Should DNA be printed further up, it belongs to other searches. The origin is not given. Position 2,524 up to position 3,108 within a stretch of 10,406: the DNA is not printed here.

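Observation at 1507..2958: Orphan beta-class DNA methyltransferase with a Cys4 insertion, co-translated with a small acidic partner and with no restriction enzyme nearby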

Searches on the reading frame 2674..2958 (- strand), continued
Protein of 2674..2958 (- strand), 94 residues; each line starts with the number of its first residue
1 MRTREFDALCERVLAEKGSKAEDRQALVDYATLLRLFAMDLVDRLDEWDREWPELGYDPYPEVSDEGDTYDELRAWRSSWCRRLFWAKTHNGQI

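Call 66: fold_search(model_id=the predicted structure, library=pdb)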
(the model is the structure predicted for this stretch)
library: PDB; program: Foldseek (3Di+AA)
matches with E <= 10: 20; with E <= 0.001: 0
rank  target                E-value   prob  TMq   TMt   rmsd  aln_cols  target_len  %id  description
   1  9j63_A                1.5e+00  0.12  0.37  0.08  14.0       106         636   16  Cryo-EM structure of neddylated Cul2-Rbx1-EloBC-FEM1B homodimer (released 2025-09-03)
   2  4uxz_F                1.6e+00  0.12  0.30  0.30   9.0        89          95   18  Structure of delta7-DgkA-syn in 7.9 MAG to 2.18 angstrom resolution (released 2015-09-30)
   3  7n61_1F               4.7e+00  0.03  0.22  0.06  13.7        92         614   20  structure of C2 projections and MIPs (released 2022-05-18)
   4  4bpd_F                5.8e+00  0.06  0.30  0.31   8.8        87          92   18  Structure determination of an integral membrane kinase (released 2014-05-07)
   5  9hga_F                7.2e+00  0.04  0.34  0.13  16.3       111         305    6  BAM-SurA-darobactin complex in the swing-out state (released 2025-04-16)
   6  7mq1_B                8.2e+00  0.04  0.27  0.30   8.2        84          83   14  C9A Streptococcus pneumoniae CstR in the reduced state, space group C2 (released 2022-03-09)
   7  3ze3_B                8.2e+00  0.04  0.32  0.31   9.8        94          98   15  Crystal structure of the integral membrane diacylglycerol kinase - delta7 (released 2013-05-22)
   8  3ze5_A                8.2e+00  0.04  0.33  0.29   8.6        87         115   15  Crystal structure of the integral membrane diacylglycerol kinase - delta4 (released 2013-05-22)
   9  8csq_L                8.2e+00  0.03  0.27  0.18  18.2        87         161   16  Human mitochondrial small subunit assembly intermediate (State B) (released 2022-12-14)
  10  8axk_S                8.8e+00  0.09  0.37  0.53   5.9        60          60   17  Type 3 secretion system export apparatus core, inner rod and needle of Shigella flexneri (released 2023-03-01)
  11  7ujo_D                8.8e+00  0.07  0.35  0.16   6.9        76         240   10  Estrogen Receptor Alpha Ligand Binding Domain in Complex with RU39411 (released 2022-06-15)
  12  5fmn_B                8.8e+00  0.05  0.29  0.31   8.2        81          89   17  The nickel-responsive transcriptional regulator InrS (released 2017-02-01)
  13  6hiw_DY               8.8e+00  0.04  0.31  0.22   8.1        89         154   17  Cryo-EM structure of the Trypanosoma brucei mitochondrial ribosome - This entry contains the complete small mitoribos (released 2018-09-26)
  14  5dwk_A                8.8e+00  0.04  0.32  0.32   9.3        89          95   16  Diacylglycerol Kinase solved by multi crystal multi orientation native SAD (released 2016-03-23)
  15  4uxz_B                8.8e+00  0.03  0.26  0.25   8.7        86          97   17  Structure of delta7-DgkA-syn in 7.9 MAG to 2.18 angstrom resolution (released 2015-09-30)
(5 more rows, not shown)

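Call 68: find_encoding_contigs(protein=P0123, flank=6000, max_places=3)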
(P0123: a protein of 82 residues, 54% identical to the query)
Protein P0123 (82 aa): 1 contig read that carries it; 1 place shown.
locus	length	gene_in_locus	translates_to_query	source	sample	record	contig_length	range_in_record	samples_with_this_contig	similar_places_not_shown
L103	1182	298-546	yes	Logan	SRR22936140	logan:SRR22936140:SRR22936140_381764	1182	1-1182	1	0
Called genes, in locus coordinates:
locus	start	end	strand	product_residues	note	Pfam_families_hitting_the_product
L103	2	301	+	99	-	?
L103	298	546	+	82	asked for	-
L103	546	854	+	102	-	-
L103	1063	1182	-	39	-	?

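Call 69: find_encoding_contigs(protein=P0138, flank=6000, max_places=3)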
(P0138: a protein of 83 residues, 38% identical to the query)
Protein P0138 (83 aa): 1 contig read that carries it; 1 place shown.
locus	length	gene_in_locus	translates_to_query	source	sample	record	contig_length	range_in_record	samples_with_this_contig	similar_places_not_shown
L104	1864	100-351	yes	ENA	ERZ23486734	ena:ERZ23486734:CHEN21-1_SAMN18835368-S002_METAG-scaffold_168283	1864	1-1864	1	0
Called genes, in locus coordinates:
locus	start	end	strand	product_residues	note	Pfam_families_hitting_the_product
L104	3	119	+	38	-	?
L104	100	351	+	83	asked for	-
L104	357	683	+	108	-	-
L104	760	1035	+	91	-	-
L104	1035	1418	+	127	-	-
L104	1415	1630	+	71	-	-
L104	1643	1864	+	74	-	?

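Call 84: search_protein_families(library=pfam, proteins=[L096:449-676:+, L097:8314-8592:+, L100:471-923:+, L101:3887-4282:+, L103:546-854:+, L104:357-683:+, L101:3032-3523:+, L097:7552-7836:+, L100:926-1324:+], max_evalue=0.01)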
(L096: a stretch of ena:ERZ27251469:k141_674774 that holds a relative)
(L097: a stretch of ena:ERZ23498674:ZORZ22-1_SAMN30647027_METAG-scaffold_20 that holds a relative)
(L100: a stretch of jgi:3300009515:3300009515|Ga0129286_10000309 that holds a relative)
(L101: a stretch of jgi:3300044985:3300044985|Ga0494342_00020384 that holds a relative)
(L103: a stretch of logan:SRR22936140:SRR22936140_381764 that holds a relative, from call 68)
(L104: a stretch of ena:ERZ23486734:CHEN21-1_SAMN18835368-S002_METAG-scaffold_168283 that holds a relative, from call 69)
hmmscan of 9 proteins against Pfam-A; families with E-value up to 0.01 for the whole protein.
L096:449-676:+ (75 aa): 1 family
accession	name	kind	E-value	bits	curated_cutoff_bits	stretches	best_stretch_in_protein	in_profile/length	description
PF24729.2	Acb2_Tad1_hairpin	-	8.9e-20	71.1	27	1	18-73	2-58/58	Acb2/Tad1, hairpin domain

L097:8314-8592:+ (92 aa): 0 families

L100:471-923:+ (150 aa): 0 families

L101:3887-4282:+ (131 aa): 0 families

L103:546-854:+ (102 aa): 0 families

L104:357-683:+ (108 aa): 0 families

L101:3032-3523:+ (163 aa): 1 family
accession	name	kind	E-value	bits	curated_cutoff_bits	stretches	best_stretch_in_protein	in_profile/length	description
PF13328.12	HD_4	-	4.7e-11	43.1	27.2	1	5-116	1-126/156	HD domain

L097:7552-7836:+ (94 aa): 0 families

L100:926-1324:+ (132 aa): 0 families
